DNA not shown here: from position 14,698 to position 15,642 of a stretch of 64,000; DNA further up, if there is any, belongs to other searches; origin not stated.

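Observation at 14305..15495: AT-rich 540-bp leader and a small membrane protein made of three tandem 2-TM repeats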

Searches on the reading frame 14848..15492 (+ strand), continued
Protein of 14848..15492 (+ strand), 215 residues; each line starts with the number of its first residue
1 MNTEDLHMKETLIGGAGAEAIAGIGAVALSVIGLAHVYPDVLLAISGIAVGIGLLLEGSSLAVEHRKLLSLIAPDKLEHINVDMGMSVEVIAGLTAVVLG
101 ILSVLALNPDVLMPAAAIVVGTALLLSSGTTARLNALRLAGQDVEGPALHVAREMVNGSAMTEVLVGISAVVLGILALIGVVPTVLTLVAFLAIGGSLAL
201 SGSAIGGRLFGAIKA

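Call 36: find_encoding_contigs(protein=P0069, flank=5000, max_places=1)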
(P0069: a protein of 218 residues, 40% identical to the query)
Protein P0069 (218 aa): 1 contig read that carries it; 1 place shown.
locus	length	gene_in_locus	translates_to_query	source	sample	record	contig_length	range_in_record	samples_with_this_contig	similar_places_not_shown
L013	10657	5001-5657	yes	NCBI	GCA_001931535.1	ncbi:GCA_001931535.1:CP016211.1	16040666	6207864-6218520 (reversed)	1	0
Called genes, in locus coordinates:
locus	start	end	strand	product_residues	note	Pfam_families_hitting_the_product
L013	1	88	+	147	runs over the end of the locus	-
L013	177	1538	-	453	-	PF00072:Response_reg, PF00158:Sigma54_activat, PF14532:Sigma54_activ_2, PF25601:AAA_lid_14, PF02954:HTH_8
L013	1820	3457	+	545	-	PF00155:Aminotran_1_2, PF00266:Aminotran_5 (weak), PF01212:Beta_elim_lyase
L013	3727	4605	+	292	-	PF23416:DUF7107 (faint)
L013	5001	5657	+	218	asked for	-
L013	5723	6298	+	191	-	PF03938:OmpH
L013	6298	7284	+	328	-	PF25084:LbH_EIF2B (faint), PF25087:GMPPB_C (weak), PF00132:Hexapep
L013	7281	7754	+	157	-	PF22817:ApeP-like (weak), PF07977:FabA, PF22818:ApeI-like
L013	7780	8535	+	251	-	PF25084:LbH_EIF2B (faint), PF25087:GMPPB_C (faint), PF00132:Hexapep (weak), PF13720:Acetyltransf_11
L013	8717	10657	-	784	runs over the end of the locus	PF01590:GAF, PF13185:GAF_2, PF13492:GAF_3 (faint), PF01590:GAF, PF13185:GAF_2 (weak), PF00512:HisKA, PF02518:HATPase_c, PF00072:Response_reg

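Call 37: find_related_loci(query=A2, collection=metagenome_contigs, flank=3000)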
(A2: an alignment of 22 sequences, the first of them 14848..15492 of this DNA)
Query A2 (215 aa) in metagenome_contigs; peptide patterns used: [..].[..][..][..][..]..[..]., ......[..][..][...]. (x = any residue, [..] = any of these).
600 stretches matched a pattern (row limit reached: there are more); 4 encode a relative of the query (tblastn E <= 1e-3); 4 distinct loci.
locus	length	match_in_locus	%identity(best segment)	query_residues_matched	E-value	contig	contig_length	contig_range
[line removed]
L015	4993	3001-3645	83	1-215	5e-100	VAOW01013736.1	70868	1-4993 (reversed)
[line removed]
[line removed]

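Call 48: search_protein_families(library=pfam, proteins=[P0051], max_evalue=1)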
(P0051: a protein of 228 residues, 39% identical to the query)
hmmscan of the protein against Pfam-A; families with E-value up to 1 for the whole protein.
P0051 (228 aa): 1 family
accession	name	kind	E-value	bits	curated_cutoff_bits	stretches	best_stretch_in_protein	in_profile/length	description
PF04186.18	FxsA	-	0.025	15.1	25.2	1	38-100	12-75/109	FxsA cytoplasmic membrane protein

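Call 50: search_protein_families(library=phrogs, proteins=[window:14848-15492:+], max_evalue=1)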
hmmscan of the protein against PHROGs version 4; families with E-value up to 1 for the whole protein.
window:14848-15492:+ (215 aa): 0 families

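Call 51: search_protein_families(library=padloc, proteins=[window:14848-15492:+], max_evalue=1)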
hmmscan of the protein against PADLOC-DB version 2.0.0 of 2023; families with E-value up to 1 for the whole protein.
window:14848-15492:+ (215 aa): 0 families

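Call 57: find_encoding_contigs(protein=P0002, flank=6000, max_places=2)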
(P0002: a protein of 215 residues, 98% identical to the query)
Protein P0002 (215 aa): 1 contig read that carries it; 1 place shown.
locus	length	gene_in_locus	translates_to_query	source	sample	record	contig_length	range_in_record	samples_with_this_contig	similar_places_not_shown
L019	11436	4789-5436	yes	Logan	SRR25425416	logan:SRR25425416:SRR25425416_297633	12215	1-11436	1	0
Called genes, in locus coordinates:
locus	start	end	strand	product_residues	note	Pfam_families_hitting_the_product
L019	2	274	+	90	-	?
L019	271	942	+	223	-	-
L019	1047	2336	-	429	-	-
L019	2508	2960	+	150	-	PF06853:DUF1249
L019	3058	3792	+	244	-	PF08238:Sel1, PF05036:SPOR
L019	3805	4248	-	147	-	-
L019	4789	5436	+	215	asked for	-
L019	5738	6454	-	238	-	PF00005:ABC_tran, PF13304:AAA_21 (faint), PF12399:BCA_ABC_TP_C (faint)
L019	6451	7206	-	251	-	PF00005:ABC_tran, PF12399:BCA_ABC_TP_C (weak)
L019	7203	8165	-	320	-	PF02653:BPD_transp_2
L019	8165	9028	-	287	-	PF02653:BPD_transp_2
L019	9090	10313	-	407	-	PF13458:Peripla_BP_6, PF13433:Peripla_BP_5, PF01094:ANF_receptor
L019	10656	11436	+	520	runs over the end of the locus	?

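Call 66: find_encoding_contigs(protein=P0004, flank=4000, max_places=2)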
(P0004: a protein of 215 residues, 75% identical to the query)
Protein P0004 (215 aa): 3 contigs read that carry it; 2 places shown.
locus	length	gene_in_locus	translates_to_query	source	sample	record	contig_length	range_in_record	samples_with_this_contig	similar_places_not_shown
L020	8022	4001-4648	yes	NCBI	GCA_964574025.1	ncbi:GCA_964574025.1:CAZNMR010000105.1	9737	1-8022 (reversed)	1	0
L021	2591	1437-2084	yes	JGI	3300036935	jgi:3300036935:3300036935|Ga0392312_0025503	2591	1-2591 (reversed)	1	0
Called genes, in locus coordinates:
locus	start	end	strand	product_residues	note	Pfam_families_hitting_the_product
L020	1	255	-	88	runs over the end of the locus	PF01527:HTH_Tnp_1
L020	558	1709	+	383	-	PF02878:PGM_PMM_I, PF02879:PGM_PMM_II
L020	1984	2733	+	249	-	PF13545:HTH_Crp_2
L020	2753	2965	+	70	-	-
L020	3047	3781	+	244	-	PF00027:cNMP_binding (weak), PF13545:HTH_Crp_2, PF00325:Crp (weak)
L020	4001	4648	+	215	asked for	-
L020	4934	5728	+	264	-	PF03976:PPK2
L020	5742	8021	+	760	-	?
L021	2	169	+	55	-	?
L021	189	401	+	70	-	-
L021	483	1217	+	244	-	PF00027:cNMP_binding (weak), PF13545:HTH_Crp_2, PF00325:Crp (weak)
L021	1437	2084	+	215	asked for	-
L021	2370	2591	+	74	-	?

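Call 67: find_encoding_contigs(protein=P0013, flank=4000, max_places=2)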
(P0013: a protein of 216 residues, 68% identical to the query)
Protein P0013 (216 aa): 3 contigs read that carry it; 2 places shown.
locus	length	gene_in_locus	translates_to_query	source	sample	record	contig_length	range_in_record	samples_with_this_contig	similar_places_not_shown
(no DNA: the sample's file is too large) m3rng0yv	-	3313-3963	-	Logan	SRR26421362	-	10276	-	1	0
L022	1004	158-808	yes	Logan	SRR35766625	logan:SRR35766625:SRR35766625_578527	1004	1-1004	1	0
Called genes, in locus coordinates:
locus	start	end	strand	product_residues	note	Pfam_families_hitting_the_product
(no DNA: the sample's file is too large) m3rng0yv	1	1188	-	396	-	?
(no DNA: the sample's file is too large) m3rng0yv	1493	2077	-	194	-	PF13563:2_5_RNA_ligase2, PF02834:LigT_PEase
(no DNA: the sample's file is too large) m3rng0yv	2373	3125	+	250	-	PF00027:cNMP_binding (weak), PF13545:HTH_Crp_2, PF00325:Crp (weak)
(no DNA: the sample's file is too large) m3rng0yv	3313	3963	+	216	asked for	-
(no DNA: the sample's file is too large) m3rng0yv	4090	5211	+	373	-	PF02878:PGM_PMM_I, PF02879:PGM_PMM_II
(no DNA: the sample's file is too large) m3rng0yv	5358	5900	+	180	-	PF09411:PagL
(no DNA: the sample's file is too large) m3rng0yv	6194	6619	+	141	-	-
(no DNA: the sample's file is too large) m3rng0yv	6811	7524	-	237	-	PF03472:Autoind_bind, PF08281:Sigma70_r4_2 (weak), PF00196:GerE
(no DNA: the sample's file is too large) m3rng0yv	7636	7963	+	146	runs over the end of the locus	PF16245:DUF4902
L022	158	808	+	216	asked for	-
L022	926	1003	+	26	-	?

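Call 71: search_protein_families(library=ncbifam, proteins=[L005:4003-4728:+, L020:3047-3778:+, L020:1984-2730:+, L005:5783-6892:+, L005:7319-8128:+, L005:8144-10630:+, L020:2753-2962:+], max_evalue=0.001)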
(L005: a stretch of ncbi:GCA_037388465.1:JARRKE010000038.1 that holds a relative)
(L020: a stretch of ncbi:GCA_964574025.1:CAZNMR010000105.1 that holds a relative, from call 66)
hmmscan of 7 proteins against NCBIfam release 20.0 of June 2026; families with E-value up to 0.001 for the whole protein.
L005:4003-4728:+ (242 aa): 6 families
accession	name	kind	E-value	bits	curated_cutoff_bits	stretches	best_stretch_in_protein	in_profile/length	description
NF008732.0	PRK11753.1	equivalog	1e-11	44.7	266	1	26-216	13-205/214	cAMP-activated global transcriptional regulator CRP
TIGR03697.1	NtcA_cyano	equivalog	3.9e-11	43.1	244.95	1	47-226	4-187/193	global nitrogen regulator NtcA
NF006901.0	PRK09392.1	equivalog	5.2e-11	42.3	211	1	14-229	8-219/236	transcriptional activator FtrB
NF053664.1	TransRegPtrACyano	equivalog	2.6e-09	36.7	300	1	55-218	28-186/196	Crp/Fnr family transcriptional regulator PtrA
NF052518.1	TransRegLdrP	equivalog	1.8e-08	34.6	300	1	42-233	5-190/195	transcriptional regulator LdrP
NF010499.0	PRK13918.1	equivalog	2.1e-05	24.2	274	1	158-232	125-202/205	CRP/FNR family transcriptional regulator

L020:3047-3778:+ (244 aa): 8 families
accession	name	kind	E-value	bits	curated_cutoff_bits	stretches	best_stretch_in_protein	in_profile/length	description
NF008732.0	PRK11753.1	equivalog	1.2e-11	44.5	266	1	25-212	14-204/214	cAMP-activated global transcriptional regulator CRP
NF052518.1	TransRegLdrP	equivalog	6.6e-10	39.3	300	1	41-229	6-189/195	transcriptional regulator LdrP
TIGR03697.1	NtcA_cyano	equivalog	1.8e-09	37.7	244.95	1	51-220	10-184/193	global nitrogen regulator NtcA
NF006901.0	PRK09392.1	equivalog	3e-09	36.6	211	1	12-227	8-220/236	transcriptional activator FtrB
NF010499.0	PRK13918.1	equivalog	1.9e-05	24.2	274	1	53-227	30-200/205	CRP/FNR family transcriptional regulator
NF008365.0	PRK11161.1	subfamily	0.00011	21.5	228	1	95-229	106-244/250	fumarate/nitrate reduction transcriptional regulator Fnr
NF053664.1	TransRegPtrACyano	equivalog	0.00024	20.5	300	1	102-213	73-184/196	Crp/Fnr family transcriptional regulator PtrA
NF050806.1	TransRegFixKCaul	equivalog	0.00047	19.5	300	1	37-210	26-195/215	transcriptional regulator FixK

L020:1984-2730:+ (249 aa): 4 families
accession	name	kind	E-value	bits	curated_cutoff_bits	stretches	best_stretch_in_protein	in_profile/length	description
NF008732.0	PRK11753.1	equivalog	2.8e-08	33.5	266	1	35-223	13-204/214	cAMP-activated global transcriptional regulator CRP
NF006901.0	PRK09392.1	equivalog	1.6e-07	30.9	211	1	22-240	7-222/236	transcriptional activator FtrB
TIGR03697.1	NtcA_cyano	equivalog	1.2e-06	28.5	244.95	1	58-236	6-189/193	global nitrogen regulator NtcA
NF052518.1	TransRegLdrP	equivalog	1.8e-06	28.1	300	1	65-239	19-188/195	transcriptional regulator LdrP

L005:5783-6892:+ (370 aa): 5 families
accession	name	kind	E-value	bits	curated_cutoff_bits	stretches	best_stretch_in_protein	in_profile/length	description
TIGR03990.1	Arch_GlmM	equivalog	4.6e-42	144.4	439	1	9-362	8-364/444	phosphoglucosamine mutase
NF046027.1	PhglucPhmanMutPgmG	equivalog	4.6e-37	127.7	600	1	5-361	10-366/460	phosphoglucomutase/phosphomannomutase PgmG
NF007088.0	PRK09542.1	equivalog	4.9e-36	124.7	618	1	4-360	11-369/456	phosphomannomutase/phosphoglucomutase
TIGR01455.1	glmM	equivalog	1.3e-23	83.5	447.55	1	10-361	6-365/442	phosphoglucosamine mutase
NF011943.0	PRK15414.1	subfamily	5.7e-16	58.6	801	1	8-347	10-356/456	phosphomannomutase CpsG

L005:7319-8128:+ (270 aa): 5 families
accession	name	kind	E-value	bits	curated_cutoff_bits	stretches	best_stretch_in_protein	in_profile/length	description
TIGR03707.1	PPK2_P_aer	equivalog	6.3e-111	369.6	301.8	1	20-245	3-228/230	polyphosphate kinase 2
TIGR03708.1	poly_P_AMP_trns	equivalog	1e-65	222.4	547.65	1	10-238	261-489/493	polyphosphate:AMP phosphotransferase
TIGR03709.1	PPK2_rel_1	subfamily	2.7e-55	187.4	247.2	1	19-237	26-245/264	PPK2 family polyphosphate kinase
NF050016.1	PolyPhAMPPhtase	equivalog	1.3e-50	172.4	800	1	19-238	253-469/472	polyphosphate:AMP phosphotransferase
NF042973.1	ADPpolyPPhtase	equivalog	6.3e-41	140.5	450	1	20-235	29-257/285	ADP-polyphosphate phosphotransferase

L005:8144-10630:+ (829 aa): 24 families
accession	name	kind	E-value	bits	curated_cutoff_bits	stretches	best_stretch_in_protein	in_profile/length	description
TIGR01647.1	ATPase-IIIA_H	equivalog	0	1025.9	615.5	1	28-768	1-753/755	plasma-membrane proton-efflux P-type ATPase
TIGR01522.1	ATPase-IIA2_Ca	equivalog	2.5e-112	376.2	798.3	2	19-345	13-351/854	calcium-transporting P-type ATPase, PMR1-type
TIGR01524.1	ATPase-IIIB_Mg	equivalog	3.7e-108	362.6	610.75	1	11-757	16-811/867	magnesium-translocating P-type ATPase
NF011702.0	PRK15122.1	subfamily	3.6e-97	326.4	975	2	183-800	245-896/907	magnesium-translocating P-type ATPase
TIGR01494.1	ATPase_P-type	subfamily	4.8e-97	325.4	62.3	3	88-341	2-241/478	HAD-IC family P-type ATPase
TIGR01116.1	ATPase-IIA1_Ca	equivalog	1.5e-82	278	703.4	2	72-332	16-286/799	calcium-translocating P-type ATPase, SERCA-type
TIGR01525.1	ATPase-IB_hvy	subfamily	4.5e-80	270.1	346.25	2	68-505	4-427/560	heavy metal translocating P-type ATPase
TIGR01523.1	ATPase-IID_K-Na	equivalog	2e-77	260.8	645.05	3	380-639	487-776/997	potassium/sodium efflux P-type ATPase, fungal-type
TIGR01517.1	ATPase-IIB_Ca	equivalog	6.7e-71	239.6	507.05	1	14-738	40-810/882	calcium-translocating P-type ATPase, PMCA-type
TIGR01106.1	ATPase-IIC_X-K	subfamily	1.5e-65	221.7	946.1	2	25-329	33-362/997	Na,H/K antiporter P-type ATPase subunit alpha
TIGR01511.1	ATPase-IB1_Cu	subfamily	2.3e-55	188.5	397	3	77-379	38-324/542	copper-translocating P-type ATPase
TIGR01512.1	ATPase-IB2_Cd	subfamily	2.4e-55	188.1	313.5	2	68-331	4-254/494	cadmium family heavy metal-translocating P-type ATPase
TIGR01657.1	P-ATPase-V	hypoth_equivalog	9.7e-55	185.6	618.25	4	532-651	779-894/1055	ATP13A2 family polyamine export P-type ATPase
TIGR01497.1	kdpB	equivalog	1.6e-44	152.1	527.9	2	105-503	93-485/675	potassium-transporting ATPase subunit KdpB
NF010609.0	PRK14010.1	equivalog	1.3e-40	139.3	1323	1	85-643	69-591/673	K(+)-transporting ATPase subunit B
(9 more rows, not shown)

L020:2753-2962:+ (70 aa): 0 families

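Call 75: search_protein_families(library=pfam, proteins=[L008:2578-3873:+, L008:11-1426:-, L009:2859-4718:-, L009:5498-6496:-, L009:6399-7193:+, L009:7218-8198:-, L006:3898-4149:+, L006:4567-4797:+, L006:5781-6176:-], max_evalue=0.01)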
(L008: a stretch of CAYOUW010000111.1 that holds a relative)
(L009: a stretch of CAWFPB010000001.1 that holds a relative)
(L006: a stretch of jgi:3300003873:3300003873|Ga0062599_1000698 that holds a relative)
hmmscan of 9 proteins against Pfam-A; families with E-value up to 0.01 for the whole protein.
L008:2578-3873:+ (432 aa): 12 families
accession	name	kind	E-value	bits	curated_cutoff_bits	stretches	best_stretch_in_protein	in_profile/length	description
PF02353.26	CMAS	-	2.5e-97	325.9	27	1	143-411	4-273/273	Mycolic acid cyclopropane synthetase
PF13649.12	Methyltransf_25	-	6e-17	62.6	27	1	206-301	2-97/97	Methyltransferase domain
PF08241.18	Methyltransf_11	-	1.3e-14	55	21.2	1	206-304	1-94/95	Methyltransferase domain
PF08242.18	Methyltransf_12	-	3e-12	47.5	30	1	206-303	1-98/98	Methyltransferase domain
PF25371.1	DUF7884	-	1.4e-10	41.7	27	1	36-103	10-78/90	Domain of unknown function (DUF7884)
PF13847.12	Methyltransf_31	-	5e-10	39.7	27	1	201-304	3-108/145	Methyltransferase domain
PF13489.12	Methyltransf_23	-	3.2e-09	37.2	27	1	199-317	20-128/164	Methyltransferase domain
PF07021.18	MetW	-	0.0002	21.5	21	1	199-243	11-55/193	Methionine biosynthesis protein MetW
PF05175.20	MTS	-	0.00044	20.4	23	1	199-274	29-104/170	Methyltransferase small domain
PF01135.25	PCMT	-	0.00074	19.8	20.3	1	192-273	64-147/210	Protein-L-isoaspartate(D-aspartate) O-methyltransferase (PCMT)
PF08123.19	DOT1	-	0.002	18.2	23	1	190-243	31-85/205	Histone methylation protein DOT1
PF12847.13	Methyltransf_18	-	0.0041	17.6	27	1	200-277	13-91/151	Methyltransferase domain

L008:11-1426:- (472 aa): 1 family
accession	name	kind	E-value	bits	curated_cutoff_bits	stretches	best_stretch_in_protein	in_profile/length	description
PF04107.18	GCS2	-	1.6e-74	251.3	21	1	71-375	4-290/291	Glutamate-cysteine ligase family 2(GCS2)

L009:2859-4718:- (620 aa): 26 families (the best 25 are shown)
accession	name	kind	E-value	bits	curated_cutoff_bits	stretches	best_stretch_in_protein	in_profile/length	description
PF00005.33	ABC_tran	-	1.7e-51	174.9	25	2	19-178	1-137/137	ABC transporter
PF16326.10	ABC_tran_CTD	-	3.5e-21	75.6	32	1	551-619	1-68/69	ABC transporter C-terminal domain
PF13304.12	AAA_21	-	5.9e-20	73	27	3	101-205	155-299/304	AAA domain, putative AbiEii toxin, Type IV TA system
PF12848.13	ABC_tran_Xtn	-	3.6e-12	46.6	25.9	1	217-292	1-76/85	ABC transporter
PF13401.12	AAA_22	-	4.5e-08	33.9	27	1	343-480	10-115/130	AAA domain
PF02463.25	SMC_N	-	4.8e-08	33.1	40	0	418-496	128-205/220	RecF/RecN/SMC N terminal domain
PF13476.12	AAA_23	-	7.8e-08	33.6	27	0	342-357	23-38/201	AAA domain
PF13555.12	AAA_29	-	4.8e-07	29.9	27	0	24-46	17-39/61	P-loop containing region of AAA domain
PF03193.22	RsgA_GTPase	-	2.6e-06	27.8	30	0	28-63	106-140/174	RsgA GTPase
PF00006.31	ATP-synt_ab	-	3.4e-06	27.3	29.5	1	330-362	6-38/213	ATP synthase alpha/beta family, nucleotide-binding domain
PF01926.29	MMR_HSR1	-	5.3e-06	27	21.9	0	31-52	1-22/113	50S ribosome-binding GTPase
PF13191.12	AAA_16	-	1.1e-05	26.4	32.6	1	343-479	29-159/167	AAA ATPase domain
PF13175.12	AAA_15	-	4.2e-05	23.8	32.1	0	32-50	26-44/374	AAA ATPase domain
PF13521.12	AAA_28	-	6.3e-05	23.7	27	0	340-359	1-20/164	AAA domain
PF13604.12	AAA_30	-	0.00044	20.5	27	0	32-59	21-48/191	AAA domain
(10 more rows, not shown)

L009:5498-6496:- (333 aa): 0 families

L009:6399-7193:+ (265 aa): 2 families
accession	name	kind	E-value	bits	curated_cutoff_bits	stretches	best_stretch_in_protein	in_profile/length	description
PF05096.18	Glu_cyclase_2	-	2.3e-93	312.7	22.3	1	31-261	20-249/249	Glutamine cyclotransferase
PF21959.2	DUF6923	-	0.00016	22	27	1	145-212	99-165/234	Repeat of unknown function (DUF6923)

L009:7218-8198:- (327 aa): 2 families
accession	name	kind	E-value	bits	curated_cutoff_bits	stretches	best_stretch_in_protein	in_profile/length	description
PF03466.25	LysR_substrate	-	7.5e-58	195.8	28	1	91-295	2-207/209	LysR substrate binding domain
PF00126.33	HTH_1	-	5.5e-20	71.5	26.6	1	6-66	1-60/60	Bacterial regulatory helix-turn-helix protein, lysR family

L006:3898-4149:+ (84 aa): 0 families

L006:4567-4797:+ (77 aa): 0 families

L006:5781-6176:- (132 aa): 0 families
